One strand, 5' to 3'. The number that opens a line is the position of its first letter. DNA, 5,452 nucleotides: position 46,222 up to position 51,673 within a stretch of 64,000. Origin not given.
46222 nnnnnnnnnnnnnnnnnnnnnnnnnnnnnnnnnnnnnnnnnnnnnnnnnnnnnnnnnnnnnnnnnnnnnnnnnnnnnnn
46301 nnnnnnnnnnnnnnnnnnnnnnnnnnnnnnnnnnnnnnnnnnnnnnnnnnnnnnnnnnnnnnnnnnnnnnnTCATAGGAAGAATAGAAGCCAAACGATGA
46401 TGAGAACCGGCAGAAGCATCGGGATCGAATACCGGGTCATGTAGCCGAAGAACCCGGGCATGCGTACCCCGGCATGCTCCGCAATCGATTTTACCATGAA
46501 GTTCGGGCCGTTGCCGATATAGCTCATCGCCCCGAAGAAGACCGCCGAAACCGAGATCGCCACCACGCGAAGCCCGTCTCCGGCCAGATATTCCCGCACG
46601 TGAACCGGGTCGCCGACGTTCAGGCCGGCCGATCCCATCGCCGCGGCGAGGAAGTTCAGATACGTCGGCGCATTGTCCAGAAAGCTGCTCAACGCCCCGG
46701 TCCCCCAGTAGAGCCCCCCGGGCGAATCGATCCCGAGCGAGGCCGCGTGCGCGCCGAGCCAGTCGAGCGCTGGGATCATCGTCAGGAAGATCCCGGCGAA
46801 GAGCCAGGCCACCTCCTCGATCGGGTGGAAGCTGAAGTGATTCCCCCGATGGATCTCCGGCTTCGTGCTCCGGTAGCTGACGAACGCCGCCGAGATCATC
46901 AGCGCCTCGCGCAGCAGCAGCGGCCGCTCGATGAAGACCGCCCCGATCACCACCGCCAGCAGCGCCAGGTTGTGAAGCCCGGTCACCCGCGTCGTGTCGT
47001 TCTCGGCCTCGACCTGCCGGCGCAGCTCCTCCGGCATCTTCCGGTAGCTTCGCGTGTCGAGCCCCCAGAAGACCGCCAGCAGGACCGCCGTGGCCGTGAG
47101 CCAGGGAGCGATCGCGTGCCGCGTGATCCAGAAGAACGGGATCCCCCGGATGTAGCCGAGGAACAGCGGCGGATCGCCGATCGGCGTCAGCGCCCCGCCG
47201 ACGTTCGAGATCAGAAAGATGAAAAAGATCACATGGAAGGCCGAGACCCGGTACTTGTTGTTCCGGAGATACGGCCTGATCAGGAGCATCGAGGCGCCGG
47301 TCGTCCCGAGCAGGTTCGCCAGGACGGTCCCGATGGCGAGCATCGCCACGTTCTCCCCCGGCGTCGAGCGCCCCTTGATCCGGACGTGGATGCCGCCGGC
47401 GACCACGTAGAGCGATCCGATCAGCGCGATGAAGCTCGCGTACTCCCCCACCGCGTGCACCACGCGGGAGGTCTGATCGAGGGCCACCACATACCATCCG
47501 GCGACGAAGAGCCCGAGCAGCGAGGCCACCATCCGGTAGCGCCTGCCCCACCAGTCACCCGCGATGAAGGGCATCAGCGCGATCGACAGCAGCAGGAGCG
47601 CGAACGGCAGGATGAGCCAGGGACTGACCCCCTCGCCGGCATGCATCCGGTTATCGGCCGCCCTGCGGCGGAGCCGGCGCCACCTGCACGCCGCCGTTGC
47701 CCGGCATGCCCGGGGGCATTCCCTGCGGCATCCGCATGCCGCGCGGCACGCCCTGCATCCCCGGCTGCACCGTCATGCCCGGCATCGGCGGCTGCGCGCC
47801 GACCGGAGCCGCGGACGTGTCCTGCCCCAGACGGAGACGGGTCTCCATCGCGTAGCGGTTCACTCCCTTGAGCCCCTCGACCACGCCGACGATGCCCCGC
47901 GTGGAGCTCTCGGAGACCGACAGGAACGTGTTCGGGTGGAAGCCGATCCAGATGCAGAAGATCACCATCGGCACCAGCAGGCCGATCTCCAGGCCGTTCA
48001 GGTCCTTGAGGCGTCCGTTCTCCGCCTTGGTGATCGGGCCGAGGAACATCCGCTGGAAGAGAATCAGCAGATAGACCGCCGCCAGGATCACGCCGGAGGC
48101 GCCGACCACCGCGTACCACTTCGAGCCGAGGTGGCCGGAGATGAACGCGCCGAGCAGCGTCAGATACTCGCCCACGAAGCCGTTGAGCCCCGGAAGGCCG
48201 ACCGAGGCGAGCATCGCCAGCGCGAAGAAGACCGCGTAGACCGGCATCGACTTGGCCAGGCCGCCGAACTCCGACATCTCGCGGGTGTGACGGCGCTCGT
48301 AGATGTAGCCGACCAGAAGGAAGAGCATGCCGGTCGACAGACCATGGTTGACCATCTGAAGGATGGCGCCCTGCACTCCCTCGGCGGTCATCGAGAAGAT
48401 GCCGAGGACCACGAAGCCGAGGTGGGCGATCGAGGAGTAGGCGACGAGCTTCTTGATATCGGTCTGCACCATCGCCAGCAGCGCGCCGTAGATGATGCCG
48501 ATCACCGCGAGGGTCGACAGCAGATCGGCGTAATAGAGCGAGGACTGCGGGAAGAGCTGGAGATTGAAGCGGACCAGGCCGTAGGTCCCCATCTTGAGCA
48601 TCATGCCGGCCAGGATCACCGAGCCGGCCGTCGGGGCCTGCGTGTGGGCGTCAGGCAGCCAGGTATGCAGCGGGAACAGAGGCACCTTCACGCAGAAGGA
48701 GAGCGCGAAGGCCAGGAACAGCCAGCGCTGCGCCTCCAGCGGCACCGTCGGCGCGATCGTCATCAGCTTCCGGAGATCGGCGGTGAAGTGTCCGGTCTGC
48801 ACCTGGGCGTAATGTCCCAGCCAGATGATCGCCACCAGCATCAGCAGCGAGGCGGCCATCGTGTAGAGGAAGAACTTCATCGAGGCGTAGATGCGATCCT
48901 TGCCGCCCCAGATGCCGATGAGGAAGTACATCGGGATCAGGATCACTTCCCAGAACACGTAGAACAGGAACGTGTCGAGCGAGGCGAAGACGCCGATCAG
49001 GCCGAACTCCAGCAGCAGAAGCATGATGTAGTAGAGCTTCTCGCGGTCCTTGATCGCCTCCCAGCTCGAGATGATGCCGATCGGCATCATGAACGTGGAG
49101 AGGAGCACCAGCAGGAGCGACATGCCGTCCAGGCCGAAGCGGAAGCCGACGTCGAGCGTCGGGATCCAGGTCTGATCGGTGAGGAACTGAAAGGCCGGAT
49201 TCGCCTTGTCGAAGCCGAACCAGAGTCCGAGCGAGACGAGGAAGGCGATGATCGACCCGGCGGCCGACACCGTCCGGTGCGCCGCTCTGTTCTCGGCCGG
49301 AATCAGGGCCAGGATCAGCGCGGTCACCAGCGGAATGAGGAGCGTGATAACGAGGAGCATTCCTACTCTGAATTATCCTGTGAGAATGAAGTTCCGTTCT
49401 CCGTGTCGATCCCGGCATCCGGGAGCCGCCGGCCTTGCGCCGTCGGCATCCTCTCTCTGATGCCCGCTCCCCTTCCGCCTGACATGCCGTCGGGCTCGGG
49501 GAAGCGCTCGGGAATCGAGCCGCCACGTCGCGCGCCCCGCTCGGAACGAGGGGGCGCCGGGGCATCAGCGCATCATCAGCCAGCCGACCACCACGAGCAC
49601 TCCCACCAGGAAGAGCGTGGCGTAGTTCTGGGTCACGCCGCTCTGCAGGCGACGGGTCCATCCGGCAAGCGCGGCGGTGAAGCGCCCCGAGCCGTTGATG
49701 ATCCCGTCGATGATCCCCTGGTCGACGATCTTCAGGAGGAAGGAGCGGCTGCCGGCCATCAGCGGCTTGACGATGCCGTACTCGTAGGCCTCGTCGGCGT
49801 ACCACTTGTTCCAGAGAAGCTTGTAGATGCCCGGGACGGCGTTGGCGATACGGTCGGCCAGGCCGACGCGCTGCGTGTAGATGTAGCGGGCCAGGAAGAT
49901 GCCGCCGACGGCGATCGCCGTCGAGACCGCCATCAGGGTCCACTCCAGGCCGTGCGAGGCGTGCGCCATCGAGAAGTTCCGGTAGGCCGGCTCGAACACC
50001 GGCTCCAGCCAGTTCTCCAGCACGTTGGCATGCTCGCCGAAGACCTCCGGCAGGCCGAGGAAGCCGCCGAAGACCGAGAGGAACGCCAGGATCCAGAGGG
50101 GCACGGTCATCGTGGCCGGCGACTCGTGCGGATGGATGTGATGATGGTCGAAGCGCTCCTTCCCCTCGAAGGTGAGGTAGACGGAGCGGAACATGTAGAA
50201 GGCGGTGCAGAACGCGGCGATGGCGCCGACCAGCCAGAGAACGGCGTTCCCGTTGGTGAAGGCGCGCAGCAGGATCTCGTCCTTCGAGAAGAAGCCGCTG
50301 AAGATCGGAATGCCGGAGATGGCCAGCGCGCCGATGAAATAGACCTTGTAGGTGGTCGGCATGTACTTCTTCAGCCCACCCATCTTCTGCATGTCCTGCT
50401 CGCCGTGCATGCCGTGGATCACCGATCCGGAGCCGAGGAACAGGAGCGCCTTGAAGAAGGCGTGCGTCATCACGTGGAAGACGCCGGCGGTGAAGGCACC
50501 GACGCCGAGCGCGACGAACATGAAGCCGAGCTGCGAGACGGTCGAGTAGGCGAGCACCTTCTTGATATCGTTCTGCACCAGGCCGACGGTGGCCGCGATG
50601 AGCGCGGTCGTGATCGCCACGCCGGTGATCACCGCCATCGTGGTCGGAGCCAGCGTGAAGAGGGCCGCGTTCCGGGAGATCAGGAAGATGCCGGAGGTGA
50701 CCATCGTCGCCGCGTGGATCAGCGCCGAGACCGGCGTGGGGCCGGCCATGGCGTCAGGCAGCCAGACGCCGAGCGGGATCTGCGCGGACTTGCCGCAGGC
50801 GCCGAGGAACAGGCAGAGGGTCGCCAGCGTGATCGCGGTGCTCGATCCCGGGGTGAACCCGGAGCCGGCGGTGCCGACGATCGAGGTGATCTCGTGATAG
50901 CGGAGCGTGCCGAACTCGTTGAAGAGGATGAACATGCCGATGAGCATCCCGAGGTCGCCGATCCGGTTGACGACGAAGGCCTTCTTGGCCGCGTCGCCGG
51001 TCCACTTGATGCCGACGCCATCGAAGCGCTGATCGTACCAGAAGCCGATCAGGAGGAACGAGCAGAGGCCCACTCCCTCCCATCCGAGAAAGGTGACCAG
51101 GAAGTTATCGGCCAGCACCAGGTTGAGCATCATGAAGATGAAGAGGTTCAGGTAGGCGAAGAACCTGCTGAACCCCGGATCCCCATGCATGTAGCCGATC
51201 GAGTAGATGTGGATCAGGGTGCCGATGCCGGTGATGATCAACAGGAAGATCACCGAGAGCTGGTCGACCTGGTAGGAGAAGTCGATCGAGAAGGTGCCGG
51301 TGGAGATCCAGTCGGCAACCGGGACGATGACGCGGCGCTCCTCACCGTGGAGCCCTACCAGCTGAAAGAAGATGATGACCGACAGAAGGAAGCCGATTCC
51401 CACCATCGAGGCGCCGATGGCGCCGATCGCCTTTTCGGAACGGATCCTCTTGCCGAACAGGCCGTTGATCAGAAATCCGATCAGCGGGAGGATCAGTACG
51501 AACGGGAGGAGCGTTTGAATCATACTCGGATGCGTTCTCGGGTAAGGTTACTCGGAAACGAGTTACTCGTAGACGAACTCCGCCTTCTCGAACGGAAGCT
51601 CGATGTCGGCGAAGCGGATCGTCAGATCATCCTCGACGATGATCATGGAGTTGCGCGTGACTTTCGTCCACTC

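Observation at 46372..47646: Ion-transporter-superfamily permease translationally coupled between nuoM and nuoN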

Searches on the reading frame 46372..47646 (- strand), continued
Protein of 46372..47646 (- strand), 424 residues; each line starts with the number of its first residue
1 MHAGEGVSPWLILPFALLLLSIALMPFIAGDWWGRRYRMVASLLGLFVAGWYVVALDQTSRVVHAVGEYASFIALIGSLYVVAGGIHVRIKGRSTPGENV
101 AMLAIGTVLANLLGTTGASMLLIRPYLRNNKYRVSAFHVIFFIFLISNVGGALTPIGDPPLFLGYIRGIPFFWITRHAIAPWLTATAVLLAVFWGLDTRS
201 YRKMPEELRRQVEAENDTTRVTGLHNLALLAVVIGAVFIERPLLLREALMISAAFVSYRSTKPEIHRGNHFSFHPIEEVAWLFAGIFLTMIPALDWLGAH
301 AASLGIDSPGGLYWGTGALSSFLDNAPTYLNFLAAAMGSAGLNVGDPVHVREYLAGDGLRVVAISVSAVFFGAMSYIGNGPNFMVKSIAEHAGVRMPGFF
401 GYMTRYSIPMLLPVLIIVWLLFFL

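Call 69: list_cluster_members(proteins=[P0141, P0159, P0173, P0178, P0182, P0206, P0207, P0212, P0242, P0246])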
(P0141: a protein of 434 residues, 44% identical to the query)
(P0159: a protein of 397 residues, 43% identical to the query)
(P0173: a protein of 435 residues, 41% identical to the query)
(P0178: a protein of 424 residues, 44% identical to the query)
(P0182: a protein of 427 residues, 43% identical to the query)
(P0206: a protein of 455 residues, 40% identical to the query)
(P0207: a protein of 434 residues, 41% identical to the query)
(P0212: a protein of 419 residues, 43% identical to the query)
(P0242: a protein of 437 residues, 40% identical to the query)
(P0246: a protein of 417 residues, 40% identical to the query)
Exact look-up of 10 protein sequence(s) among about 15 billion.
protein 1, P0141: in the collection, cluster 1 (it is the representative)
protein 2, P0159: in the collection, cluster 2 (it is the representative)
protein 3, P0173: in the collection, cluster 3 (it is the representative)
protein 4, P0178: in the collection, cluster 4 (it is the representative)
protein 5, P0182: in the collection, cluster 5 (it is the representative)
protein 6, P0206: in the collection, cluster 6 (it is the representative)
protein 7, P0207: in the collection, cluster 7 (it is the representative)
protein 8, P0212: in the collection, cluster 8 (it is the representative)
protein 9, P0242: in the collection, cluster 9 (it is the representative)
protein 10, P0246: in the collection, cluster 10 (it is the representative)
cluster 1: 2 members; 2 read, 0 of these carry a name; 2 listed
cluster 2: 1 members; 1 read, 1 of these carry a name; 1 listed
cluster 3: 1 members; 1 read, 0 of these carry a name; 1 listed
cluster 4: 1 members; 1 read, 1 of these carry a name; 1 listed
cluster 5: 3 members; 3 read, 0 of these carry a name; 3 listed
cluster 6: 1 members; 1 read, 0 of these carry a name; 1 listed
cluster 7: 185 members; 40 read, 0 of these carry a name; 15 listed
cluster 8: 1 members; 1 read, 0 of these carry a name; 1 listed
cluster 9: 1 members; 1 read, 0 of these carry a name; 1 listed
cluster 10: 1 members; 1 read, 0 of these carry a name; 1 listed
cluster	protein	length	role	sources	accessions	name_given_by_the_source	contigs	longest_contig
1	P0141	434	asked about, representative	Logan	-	-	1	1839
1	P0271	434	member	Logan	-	-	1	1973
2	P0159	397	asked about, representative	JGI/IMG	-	Na+/H+ antiporter NhaD/arsenite permease-like protein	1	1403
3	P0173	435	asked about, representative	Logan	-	-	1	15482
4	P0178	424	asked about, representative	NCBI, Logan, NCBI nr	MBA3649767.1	MAG: sodium:proton antiporter [Chitinophagales bacterium] | sodium:proton antiporter [Chitinophagales bacterium]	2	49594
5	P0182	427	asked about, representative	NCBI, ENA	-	-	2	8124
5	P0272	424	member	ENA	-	-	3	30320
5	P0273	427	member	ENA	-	-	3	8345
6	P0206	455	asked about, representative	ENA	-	-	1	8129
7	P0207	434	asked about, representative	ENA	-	-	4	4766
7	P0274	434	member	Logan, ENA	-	-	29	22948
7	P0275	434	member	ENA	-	-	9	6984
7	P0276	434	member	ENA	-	-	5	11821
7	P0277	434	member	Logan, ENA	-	-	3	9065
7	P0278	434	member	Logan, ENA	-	-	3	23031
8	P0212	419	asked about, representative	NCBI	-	-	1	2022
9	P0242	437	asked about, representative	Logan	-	-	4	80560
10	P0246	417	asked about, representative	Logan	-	-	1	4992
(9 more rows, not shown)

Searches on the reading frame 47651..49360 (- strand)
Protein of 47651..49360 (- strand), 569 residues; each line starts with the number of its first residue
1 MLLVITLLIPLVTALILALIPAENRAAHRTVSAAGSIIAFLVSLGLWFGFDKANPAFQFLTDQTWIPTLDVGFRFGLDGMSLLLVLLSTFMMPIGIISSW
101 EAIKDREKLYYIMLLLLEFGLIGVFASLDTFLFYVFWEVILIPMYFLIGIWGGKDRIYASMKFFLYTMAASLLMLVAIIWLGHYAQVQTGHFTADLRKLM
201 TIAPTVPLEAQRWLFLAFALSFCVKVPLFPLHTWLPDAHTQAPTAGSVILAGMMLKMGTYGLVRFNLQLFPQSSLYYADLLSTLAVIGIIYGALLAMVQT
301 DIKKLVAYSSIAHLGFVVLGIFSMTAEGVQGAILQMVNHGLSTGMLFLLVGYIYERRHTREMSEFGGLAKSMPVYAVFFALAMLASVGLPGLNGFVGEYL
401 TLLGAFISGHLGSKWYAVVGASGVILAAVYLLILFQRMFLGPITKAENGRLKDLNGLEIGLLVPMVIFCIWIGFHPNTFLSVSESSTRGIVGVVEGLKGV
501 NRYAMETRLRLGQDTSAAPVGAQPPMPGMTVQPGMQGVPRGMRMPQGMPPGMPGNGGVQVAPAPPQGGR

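Call 6: search_protein_families(library=pfam, proteins=[window:47651-49360:-])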
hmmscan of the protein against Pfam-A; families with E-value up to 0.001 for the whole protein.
window:47651-49360:- (569 aa): 2 families
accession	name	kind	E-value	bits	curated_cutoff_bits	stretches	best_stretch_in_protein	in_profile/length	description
PF00361.26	Proton_antipo_M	-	1.2e-78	264.7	21.5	1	128-409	2-279/294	NADH:quinone oxidoreductase/Mrp antiporter, TM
PF01059.23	Oxidored_q5_N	-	6.9e-05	23.3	22.7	1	61-122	43-108/110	NADH-ubiquinone oxidoreductase chain 4, amino terminus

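Call 7: search_protein_families(library=ncbifam, proteins=[window:47651-49360:-])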
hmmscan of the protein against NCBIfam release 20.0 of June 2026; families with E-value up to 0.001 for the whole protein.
window:47651-49360:- (569 aa): 72 families (the best 25 are shown)
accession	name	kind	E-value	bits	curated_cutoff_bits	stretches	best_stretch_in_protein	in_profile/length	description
TIGR01972.1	NDH_I_M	subfamily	4.8e-179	596.1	263.8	1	4-491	2-483/486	NADH-quinone oxidoreductase subunit M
NF004499.0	PRK05846.1-3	equivalog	2e-168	561.2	585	1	2-493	6-487/502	NADH-quinone oxidoreductase subunit M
NF004505.0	PRK05846.2-5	equivalog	4.5e-157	523.9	700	1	2-495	4-486/508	NADH-quinone oxidoreductase subunit M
NF004500.0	PRK05846.1-4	equivalog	5e-152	507.2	550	1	2-494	6-506/525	NADH-quinone oxidoreductase subunit M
NF004501.0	PRK05846.1-5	subfamily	1.3e-145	486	598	1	2-491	6-484/492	NADH-quinone oxidoreductase subunit M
NF004506.0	PRK05846.2-6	equivalog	6e-129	431.5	789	1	3-487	7-486/493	NADH-quinone oxidoreductase subunit M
NF009212.0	PRK12561.1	subfamily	1.8e-125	419.7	645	1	3-493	9-498/531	NAD(P)H-quinone oxidoreductase subunit 4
NF004498.0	PRK05846.1-1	equivalog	2e-122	409.6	614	1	1-490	1-496/509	NADH-quinone oxidoreductase subunit M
NF002713.0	PRK02546.1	subfamily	1.9e-109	366.6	827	1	3-494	11-502/533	NAD(P)H-quinone oxidoreductase subunit 4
NF005060.0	PRK06473.1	equivalog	5.6e-109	365.1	747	1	3-494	2-485/500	NADH-quinone oxidoreductase subunit M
NF004504.0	PRK05846.2-3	equivalog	1.8e-99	334.1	785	1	5-481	14-484/499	NADH-quinone oxidoreductase subunit M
NF005611.0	PRK07363.1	equivalog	4e-98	329.1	764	1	3-498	2-489/501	NADH-quinone oxidoreductase subunit M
NF004502.0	PRK05846.2-1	equivalog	2.4e-81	274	791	1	2-477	5-484/500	NADH-quinone oxidoreductase subunit M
NF004503.0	PRK05846.2-2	subfamily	2.7e-77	261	720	1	5-482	5-481/490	NADH-quinone oxidoreductase subunit M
NF005818.0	PRK07691.1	equivalog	7.6e-60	203.3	586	1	2-488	5-481/496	Na+/H+ antiporter subunit D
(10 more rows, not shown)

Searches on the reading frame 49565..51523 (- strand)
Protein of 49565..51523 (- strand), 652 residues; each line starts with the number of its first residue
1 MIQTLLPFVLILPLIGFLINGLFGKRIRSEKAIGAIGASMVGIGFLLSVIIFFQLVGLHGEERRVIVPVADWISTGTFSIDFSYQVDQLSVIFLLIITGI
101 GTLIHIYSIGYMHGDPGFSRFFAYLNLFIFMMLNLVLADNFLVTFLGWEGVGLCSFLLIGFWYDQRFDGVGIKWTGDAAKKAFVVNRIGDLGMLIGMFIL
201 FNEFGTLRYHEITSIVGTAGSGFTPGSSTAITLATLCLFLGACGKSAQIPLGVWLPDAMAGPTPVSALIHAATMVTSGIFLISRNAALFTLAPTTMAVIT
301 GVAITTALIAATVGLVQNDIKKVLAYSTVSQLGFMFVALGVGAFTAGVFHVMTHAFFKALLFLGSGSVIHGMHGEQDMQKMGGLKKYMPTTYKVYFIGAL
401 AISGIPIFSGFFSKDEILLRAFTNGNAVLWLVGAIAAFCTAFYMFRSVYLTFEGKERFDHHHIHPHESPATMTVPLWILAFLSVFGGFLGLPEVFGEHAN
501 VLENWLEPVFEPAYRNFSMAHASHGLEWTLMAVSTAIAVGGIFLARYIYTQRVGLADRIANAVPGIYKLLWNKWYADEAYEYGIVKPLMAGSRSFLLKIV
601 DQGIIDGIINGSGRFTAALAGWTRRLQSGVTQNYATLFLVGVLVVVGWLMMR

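Call 6: search_protein_families(library=pfam, proteins=[window:49565-51523:-])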
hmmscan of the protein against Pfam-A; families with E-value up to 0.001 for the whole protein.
window:49565-51523:- (652 aa): 3 families
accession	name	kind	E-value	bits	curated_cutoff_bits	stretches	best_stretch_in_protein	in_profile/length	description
PF00361.26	Proton_antipo_M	-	4.5e-78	262.9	21.5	1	138-438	1-292/294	NADH:quinone oxidoreductase/Mrp antiporter, TM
PF00662.26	Proton_antipo_N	-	1.1e-23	83.3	24.5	1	72-122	1-51/51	NADH-Ubiquinone oxidoreductase (complex I), chain 5 N-terminus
PF01010.25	Proton_antipo_C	-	7.5e-12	45.8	26.8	1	460-551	86-179/243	NADH-dehyrogenase subunit F, TMs, (complex I) C-terminus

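Call 7: search_protein_families(library=ncbifam, proteins=[window:49565-51523:-])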
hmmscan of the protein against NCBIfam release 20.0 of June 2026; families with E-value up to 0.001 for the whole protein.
window:49565-51523:- (652 aa): 68 families (the best 25 are shown)
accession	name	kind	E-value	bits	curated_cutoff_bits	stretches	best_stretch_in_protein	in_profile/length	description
TIGR01974.1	NDH_I_L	subfamily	3.9e-225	749.5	407.5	1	5-650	2-630/630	NADH-quinone oxidoreductase subunit L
NF005141.0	PRK06590.1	equivalog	9.1e-224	744.9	556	1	4-651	3-611/615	NADH-quinone oxidoreductase subunit L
NF005626.0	PRK07376.1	equivalog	8.3e-166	553.1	963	2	9-458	11-460/675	NAD(P)H-quinone oxidoreductase subunit 5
NF040617.1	F420_dehyd_FpoL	exception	5.6e-129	431.8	1050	1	8-646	8-659/669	F420H2 dehydrogenase subunit FpoL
NF009288.0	PRK12648.1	equivalog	1e-93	315.1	1104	1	5-549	2-522/954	monovalent cation/H+ antiporter subunit A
NF009285.0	PRK12645.1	equivalog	9.4e-88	295.3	1028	1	5-554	3-556/804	Na+/H+ antiporter subunit A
TIGR00940.1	2a6301s01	subfamily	1.5e-84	284.8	920.45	1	47-544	34-538/793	monovalent cation:proton antiporter subunit A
NF009287.0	PRK12647.1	equivalog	1.8e-84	284.7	937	1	49-543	40-514/773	putative monovalent cation/H+ antiporter subunit A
NF005633.0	PRK07390.1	subfamily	3.8e-82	276.8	676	1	37-650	43-607/613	NAD(P)H-quinone oxidoreductase subunit F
NF009284.0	PRK12644.1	equivalog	2.9e-80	270.5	962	1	68-544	56-520/975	Na+/H+ antiporter subunit A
NF009290.0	PRK12650.1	equivalog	2.7e-77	260.6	980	1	57-544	50-518/966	DUF4040 family protein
TIGR01960.1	ndhF3_CO2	subfamily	5.6e-76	256.3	588.7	1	68-648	69-605/606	NAD(P)H dehydrogenase, subunit NdhF3 family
NF005097.0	PRK06525.1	equivalog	2.7e-75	253.9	430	1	10-491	9-476/480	hydrogenase 4 subunit D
NF009289.0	PRK12649.1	equivalog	1.8e-73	248.2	1117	1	12-489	13-484/789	putative monovalent cation/H+ antiporter subunit A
NF009286.0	PRK12646.1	equivalog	3.7e-71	240.7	1063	1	69-502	61-503/800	DUF4040 family protein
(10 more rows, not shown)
